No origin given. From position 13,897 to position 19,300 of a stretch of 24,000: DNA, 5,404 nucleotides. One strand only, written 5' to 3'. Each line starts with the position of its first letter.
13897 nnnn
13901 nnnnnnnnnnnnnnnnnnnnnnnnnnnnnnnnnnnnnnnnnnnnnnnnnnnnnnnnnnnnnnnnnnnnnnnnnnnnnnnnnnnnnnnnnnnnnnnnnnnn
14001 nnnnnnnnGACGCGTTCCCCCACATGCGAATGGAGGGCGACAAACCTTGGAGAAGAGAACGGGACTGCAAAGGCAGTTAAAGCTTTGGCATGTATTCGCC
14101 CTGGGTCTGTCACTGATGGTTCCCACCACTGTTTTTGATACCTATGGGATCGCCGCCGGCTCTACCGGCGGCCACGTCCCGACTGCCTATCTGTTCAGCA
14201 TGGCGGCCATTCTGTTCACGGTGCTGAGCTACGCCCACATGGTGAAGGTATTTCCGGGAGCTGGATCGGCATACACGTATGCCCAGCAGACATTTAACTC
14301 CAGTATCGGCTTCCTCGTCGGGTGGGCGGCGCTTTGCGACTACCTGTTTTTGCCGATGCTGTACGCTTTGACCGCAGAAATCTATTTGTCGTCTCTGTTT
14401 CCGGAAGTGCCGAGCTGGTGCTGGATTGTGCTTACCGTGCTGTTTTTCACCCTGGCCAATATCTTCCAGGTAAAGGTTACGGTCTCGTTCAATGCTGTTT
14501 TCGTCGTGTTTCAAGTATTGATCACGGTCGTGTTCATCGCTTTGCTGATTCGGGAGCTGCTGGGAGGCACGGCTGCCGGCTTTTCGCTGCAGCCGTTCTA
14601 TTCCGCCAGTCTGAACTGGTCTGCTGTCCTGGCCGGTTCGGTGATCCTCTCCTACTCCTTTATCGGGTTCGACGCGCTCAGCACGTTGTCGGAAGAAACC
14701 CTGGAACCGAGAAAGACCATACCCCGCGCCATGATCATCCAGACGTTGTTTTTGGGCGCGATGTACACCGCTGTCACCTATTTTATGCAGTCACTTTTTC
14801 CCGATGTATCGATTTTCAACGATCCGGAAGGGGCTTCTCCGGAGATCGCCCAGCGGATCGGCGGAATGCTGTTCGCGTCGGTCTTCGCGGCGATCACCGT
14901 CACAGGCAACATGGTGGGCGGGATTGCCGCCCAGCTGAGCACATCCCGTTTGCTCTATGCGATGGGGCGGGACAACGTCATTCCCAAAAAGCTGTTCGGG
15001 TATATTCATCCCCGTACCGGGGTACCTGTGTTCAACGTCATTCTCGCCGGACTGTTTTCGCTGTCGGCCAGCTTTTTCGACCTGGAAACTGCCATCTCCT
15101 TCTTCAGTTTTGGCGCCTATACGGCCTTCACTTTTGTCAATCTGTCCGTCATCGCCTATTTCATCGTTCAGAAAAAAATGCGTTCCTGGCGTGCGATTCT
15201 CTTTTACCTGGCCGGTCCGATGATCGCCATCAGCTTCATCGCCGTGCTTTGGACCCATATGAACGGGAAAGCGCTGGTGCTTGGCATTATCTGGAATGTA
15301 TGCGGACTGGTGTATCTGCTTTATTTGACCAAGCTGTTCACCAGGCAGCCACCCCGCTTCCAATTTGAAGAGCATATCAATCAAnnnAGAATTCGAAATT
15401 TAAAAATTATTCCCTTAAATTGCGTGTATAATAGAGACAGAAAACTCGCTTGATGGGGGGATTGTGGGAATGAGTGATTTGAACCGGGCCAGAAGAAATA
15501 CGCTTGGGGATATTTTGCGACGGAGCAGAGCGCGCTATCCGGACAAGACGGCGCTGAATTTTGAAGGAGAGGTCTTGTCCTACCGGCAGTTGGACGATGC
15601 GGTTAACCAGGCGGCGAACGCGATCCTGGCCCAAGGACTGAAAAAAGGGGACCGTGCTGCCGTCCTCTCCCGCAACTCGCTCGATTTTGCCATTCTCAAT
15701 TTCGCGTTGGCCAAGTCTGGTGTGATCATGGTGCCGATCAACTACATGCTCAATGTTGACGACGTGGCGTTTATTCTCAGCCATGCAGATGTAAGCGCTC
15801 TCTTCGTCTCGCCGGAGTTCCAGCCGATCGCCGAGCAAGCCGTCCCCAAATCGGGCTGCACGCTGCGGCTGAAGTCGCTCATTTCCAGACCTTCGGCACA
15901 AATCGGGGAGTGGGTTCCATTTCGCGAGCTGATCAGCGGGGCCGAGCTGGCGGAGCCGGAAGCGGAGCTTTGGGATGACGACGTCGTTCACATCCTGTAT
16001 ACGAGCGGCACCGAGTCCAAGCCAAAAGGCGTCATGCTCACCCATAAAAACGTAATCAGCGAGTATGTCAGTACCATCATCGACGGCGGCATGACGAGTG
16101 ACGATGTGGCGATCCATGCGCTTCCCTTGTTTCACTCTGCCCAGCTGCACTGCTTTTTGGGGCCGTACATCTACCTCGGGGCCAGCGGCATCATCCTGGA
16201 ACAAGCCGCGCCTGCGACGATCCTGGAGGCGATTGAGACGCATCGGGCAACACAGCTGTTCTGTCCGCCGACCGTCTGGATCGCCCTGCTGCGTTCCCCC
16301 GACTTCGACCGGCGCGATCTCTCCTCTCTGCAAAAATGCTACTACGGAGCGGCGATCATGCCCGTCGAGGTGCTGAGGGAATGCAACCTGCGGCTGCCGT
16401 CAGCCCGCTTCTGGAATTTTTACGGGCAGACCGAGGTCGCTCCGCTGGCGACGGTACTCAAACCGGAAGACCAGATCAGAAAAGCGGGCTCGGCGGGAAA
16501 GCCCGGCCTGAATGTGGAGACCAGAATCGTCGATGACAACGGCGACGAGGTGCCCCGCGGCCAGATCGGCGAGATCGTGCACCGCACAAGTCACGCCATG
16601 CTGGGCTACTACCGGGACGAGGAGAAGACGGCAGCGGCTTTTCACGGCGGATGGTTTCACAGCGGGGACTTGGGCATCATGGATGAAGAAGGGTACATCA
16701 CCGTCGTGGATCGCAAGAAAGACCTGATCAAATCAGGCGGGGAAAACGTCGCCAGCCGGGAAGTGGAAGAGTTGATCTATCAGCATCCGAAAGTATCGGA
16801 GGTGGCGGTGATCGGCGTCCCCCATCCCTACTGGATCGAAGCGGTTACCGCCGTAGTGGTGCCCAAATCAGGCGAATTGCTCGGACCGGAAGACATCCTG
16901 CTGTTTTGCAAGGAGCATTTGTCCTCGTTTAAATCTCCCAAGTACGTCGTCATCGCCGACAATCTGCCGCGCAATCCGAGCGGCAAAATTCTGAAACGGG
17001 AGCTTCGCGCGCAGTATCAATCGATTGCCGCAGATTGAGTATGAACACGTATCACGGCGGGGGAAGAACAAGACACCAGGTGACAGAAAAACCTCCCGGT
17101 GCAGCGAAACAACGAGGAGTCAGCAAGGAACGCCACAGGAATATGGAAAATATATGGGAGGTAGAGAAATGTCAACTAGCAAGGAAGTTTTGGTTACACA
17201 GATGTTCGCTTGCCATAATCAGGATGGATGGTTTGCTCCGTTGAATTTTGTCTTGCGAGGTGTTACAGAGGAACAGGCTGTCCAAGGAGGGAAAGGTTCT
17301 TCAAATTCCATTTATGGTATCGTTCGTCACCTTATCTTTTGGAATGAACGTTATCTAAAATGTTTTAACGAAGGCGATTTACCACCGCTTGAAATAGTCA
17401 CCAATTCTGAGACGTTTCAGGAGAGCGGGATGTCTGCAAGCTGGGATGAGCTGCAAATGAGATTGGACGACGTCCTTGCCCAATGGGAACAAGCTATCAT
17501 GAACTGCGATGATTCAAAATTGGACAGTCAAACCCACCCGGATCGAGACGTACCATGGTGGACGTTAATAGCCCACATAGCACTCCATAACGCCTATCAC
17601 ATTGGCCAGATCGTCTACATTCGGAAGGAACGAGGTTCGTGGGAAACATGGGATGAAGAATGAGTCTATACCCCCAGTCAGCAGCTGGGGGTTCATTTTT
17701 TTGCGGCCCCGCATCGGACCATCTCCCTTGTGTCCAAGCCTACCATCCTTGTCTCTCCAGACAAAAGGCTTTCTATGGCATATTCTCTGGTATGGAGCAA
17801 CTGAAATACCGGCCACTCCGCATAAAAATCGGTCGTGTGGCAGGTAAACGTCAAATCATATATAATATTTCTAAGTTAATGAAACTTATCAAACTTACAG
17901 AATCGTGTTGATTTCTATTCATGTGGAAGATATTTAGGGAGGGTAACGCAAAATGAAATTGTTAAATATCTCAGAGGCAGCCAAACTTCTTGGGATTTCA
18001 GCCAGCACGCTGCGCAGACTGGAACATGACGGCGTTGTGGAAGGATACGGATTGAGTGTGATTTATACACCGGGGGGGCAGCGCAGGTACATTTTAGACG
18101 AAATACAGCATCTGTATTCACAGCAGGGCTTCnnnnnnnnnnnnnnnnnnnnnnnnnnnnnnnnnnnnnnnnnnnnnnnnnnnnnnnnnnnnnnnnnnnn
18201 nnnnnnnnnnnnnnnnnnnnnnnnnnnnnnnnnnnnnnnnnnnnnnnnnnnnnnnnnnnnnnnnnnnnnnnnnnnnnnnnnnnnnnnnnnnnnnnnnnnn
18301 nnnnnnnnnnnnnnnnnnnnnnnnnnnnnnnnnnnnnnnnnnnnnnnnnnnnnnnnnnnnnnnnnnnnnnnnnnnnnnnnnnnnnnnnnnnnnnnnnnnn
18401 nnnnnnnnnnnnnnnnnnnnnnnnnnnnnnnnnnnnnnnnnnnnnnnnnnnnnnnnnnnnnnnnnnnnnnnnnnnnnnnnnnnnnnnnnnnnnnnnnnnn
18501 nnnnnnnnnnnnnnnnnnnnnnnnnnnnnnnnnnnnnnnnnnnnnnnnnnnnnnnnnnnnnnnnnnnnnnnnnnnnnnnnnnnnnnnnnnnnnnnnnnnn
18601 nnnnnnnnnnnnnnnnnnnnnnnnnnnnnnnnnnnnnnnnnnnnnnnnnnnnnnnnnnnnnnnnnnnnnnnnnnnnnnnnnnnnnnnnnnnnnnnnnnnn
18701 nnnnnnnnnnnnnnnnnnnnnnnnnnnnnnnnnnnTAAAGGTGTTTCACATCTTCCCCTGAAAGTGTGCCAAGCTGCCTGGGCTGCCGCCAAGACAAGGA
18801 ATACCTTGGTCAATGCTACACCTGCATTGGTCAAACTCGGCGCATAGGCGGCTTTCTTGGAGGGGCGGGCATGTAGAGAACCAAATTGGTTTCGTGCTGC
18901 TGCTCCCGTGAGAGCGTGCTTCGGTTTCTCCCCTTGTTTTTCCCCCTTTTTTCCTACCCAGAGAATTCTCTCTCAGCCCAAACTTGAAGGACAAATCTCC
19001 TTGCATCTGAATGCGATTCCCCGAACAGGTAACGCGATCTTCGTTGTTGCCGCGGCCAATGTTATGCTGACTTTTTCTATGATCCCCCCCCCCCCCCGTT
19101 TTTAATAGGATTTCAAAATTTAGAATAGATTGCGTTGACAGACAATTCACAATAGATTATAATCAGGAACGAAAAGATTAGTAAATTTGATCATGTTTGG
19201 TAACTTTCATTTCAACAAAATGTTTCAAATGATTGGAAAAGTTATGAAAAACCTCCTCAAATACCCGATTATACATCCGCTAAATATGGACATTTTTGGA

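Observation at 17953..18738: MerR-type HTH fused to an isochorismatase-like amidohydrolase domain whose nucleophile Cys is replaced by Ser: candidate enzyme-derived ligand sensor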

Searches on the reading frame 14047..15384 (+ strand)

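Call 12: search_protein_families(library=ncbifam, proteins=[window:14047-15384:+], max_evalue=0.00001)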
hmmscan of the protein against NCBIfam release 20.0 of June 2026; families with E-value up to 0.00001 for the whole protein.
window:14047-15384:+ (446 aa): 18 families
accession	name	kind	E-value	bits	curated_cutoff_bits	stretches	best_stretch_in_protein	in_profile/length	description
TIGR00909.1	2A0306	subfamily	3.5e-43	148.1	556.8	1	7-426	1-429/429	amino acid transporter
NF053761.1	BrChAATpBcaP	equivalog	1.3e-38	133.2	690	1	3-428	16-453/460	branched-chain amino acid transporter BcaP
TIGR00908.1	2A0305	equivalog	2.6e-21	76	381.75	1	5-425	3-428/442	ethanolamine permease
TIGR00906.1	2A0303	subfamily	7.8e-21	74.1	681.7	2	192-369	249-424/602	cationic amino acid transport permease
TIGR00913.1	2A0310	subfamily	4e-19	68.7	578.7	1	8-351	1-363/480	amino acid permease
NF008466.1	PRK11357.1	equivalog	1.1e-18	67.5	800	1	6-405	5-411/446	fructoselysine/psicoselysine transporter FrlA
TIGR00911.1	2A0308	subfamily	3.4e-17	62.1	701.8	1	46-438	82-482/505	L-type amino acid transporter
TIGR03428.1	ureacarb_perm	hypoth_equivalog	6.4e-17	61.6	740.45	1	131-382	152-405/475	permease, urea carboxylase system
NF007876.0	PRK10580.1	equivalog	5.3e-16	58.5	736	1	1-348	1-352/457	proline-specific permease ProY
TIGR01773.1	GABAperm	equivalog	1.8e-15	56.7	678.1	1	8-363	11-372/452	GABA permease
NF008094.0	PRK10836.1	subfamily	1.2e-14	54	735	1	3-346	9-368/489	amino acid permease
NF007602.0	PRK10249.1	equivalog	6.1e-14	51.8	851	1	3-340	15-355/458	phenylalanine transporter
NF047867.1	AA_transp_ThrP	exception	4.7e-12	45.6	850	1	2-343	3-348/461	bifunctional threonine/serine APC transporter ThrP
NF008016.0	PRK10746.1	equivalog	9e-12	44.8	799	1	2-342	3-347/461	amino acid permease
NF008245.0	PRK11021.1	equivalog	9.8e-12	44.6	284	1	7-406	4-395/419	L-methionine/branched-chain amino acid transporter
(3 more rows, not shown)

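Call 13: search_protein_families(library=pfam, proteins=[window:14047-15384:+], max_evalue=0.00001)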
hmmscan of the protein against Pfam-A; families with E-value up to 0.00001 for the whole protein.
window:14047-15384:+ (446 aa): 2 families
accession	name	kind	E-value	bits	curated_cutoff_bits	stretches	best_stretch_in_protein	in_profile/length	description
PF00324.27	AA_permease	-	6.1e-35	121.2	24.6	1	15-414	1-426/470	Amino acid permease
PF13520.12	AA_permease_2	-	1.4e-30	107.1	27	1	11-405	1-408/427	Amino acid permease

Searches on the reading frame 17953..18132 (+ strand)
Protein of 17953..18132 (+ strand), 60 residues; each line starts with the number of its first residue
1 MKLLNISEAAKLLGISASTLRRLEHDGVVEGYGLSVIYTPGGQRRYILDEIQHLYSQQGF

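Call 61: search_solved_structures(query=A3, max_evalue=10, show_alignments=4)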
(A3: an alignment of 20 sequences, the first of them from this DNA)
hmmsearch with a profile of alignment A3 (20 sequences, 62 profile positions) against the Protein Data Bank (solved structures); distinct sequences matched with E-value up to 10: 38.
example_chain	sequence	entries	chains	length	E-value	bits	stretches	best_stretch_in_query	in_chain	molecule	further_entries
3whp_A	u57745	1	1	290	0.0025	20.6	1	6-56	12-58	Probable transcriptional regulator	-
5c8d_A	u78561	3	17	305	0.0029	20.4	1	6-56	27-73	Light-dependent transcriptional regulator CarH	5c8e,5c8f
6ama_A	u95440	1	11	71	0.014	18.1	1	4-57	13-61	Putative DNA-binding protein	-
6amk_A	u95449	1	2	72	0.015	18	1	5-57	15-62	Putative DNA-binding protein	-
1i1g_A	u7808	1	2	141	0.018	17.9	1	9-38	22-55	TRANSCRIPTIONAL REGULATOR LRPA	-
8jbs_A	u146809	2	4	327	0.022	17.6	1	7-51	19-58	Putative cobalamin binding protein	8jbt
2qz8_A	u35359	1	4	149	0.046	16.5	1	6-38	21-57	Probable transcriptional regulatory protein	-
2w25_A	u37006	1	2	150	0.07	15.9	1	6-38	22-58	PROBABLE TRANSCRIPTIONAL REGULATORY PROTEIN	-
2vbw_A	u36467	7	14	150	0.071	15.9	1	6-38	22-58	TRANSCRIPTIONAL REGULATORY PROTEIN | PROBABLE TRANSCRIPTIONAL REGULATORY PROTEIN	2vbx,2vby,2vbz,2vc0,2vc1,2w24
2w29_A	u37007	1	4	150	0.081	15.7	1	6-38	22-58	PROBABLE TRANSCRIPTIONAL REGULATORY PROTEIN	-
2ivm_A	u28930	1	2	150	0.13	15.1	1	7-38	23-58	TRANSCRIPTIONAL REGULATORY PROTEIN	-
7bqb_A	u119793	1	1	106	0.19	14.6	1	7-29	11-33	NF6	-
2ycd_A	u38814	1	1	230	0.23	14.3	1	21-47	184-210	GLUTATHIONE S-TRANSFERASE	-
3lq7_A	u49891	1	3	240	0.25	14.2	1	21-47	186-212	Glutathione S-transferase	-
7zbs_X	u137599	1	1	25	0.32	13.8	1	9-24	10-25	HTH_8cm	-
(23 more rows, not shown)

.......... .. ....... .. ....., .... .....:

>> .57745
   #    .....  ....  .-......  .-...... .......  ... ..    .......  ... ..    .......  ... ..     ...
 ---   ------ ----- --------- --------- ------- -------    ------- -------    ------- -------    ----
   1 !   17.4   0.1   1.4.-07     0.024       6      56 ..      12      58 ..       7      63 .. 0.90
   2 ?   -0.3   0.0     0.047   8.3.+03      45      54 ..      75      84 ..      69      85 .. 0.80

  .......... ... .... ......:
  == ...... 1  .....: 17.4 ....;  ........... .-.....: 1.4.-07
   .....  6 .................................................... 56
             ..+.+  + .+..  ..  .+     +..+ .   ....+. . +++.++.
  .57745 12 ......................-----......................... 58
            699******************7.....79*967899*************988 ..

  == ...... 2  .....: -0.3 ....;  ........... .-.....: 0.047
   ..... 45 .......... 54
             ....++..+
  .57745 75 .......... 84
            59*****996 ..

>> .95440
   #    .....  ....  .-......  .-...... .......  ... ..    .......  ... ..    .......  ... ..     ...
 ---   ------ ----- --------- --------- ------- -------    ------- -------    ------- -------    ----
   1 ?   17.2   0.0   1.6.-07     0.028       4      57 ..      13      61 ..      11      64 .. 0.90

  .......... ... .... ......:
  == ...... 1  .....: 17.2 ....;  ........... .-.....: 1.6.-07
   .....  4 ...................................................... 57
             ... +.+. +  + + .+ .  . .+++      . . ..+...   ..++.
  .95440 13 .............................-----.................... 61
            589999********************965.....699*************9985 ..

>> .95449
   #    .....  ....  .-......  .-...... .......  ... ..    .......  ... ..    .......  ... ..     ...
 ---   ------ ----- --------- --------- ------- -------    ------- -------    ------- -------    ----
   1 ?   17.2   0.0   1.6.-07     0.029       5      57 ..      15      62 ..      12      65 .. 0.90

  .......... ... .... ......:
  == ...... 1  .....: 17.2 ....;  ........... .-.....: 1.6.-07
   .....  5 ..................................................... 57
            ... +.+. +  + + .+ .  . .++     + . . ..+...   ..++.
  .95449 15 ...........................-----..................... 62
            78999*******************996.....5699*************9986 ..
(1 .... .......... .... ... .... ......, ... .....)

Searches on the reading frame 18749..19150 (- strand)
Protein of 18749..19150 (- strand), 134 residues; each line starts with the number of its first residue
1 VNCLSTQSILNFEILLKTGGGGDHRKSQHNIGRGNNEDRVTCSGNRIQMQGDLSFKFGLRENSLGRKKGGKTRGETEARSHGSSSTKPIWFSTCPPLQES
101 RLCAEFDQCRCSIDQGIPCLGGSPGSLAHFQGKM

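Call 67: search_protein_families(library=pfam, proteins=[window:18749-19150:-], max_evalue=0.001)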
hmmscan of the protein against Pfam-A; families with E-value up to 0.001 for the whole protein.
window:18749-19150:- (134 aa): 0 families
